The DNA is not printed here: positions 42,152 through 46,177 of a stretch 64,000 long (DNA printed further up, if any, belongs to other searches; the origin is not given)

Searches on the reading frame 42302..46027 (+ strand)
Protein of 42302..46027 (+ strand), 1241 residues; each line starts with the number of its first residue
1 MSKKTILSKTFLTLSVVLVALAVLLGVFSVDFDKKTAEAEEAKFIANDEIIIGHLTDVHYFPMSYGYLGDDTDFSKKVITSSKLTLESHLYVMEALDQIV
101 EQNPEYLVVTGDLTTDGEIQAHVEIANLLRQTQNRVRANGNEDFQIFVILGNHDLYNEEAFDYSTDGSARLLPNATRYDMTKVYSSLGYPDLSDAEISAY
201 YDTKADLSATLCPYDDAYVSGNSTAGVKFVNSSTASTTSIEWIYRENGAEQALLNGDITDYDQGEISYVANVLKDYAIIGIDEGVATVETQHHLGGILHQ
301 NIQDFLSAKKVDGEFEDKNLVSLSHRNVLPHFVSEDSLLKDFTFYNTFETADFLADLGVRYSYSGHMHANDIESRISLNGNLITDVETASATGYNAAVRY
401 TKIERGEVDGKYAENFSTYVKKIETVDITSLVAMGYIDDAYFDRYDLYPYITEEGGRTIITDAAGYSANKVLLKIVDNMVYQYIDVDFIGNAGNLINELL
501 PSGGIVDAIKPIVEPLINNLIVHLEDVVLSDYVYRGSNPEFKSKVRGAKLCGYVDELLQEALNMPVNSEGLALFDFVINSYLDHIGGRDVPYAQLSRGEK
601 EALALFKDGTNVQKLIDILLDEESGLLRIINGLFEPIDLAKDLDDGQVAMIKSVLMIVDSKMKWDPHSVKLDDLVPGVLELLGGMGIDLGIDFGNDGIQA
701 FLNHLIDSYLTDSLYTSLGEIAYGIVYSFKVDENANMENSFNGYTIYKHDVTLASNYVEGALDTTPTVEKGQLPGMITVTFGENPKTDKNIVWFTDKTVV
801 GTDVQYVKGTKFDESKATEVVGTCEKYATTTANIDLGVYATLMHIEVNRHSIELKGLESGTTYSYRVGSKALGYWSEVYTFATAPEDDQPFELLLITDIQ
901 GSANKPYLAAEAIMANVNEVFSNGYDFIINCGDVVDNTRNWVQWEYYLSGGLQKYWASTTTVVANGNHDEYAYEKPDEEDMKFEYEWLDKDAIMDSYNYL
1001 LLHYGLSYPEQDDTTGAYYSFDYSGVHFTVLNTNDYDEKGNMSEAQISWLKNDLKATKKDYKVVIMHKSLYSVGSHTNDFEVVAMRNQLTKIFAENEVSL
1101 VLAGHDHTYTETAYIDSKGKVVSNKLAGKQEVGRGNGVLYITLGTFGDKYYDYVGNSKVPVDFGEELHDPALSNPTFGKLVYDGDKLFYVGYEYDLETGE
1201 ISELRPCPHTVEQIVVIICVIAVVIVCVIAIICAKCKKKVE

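Call 10: search_protein_families(library=pfam, proteins=[window:42302-46027:+], max_evalue=0.01)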
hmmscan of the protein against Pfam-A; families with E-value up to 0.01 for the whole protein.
window:42302-46027:+ (1241 aa): 2 families
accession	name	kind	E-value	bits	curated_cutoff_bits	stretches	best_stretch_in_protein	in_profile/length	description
PF00149.33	Metallophos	-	1.1e-28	101.4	21.5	2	893-1109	3-191/191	Calcineurin-like phosphoesterase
PF16656.11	Pur_ac_phosph_N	-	4.8e-15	56.3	30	1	776-883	3-93/93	Purple acid Phosphatase, N-terminal domain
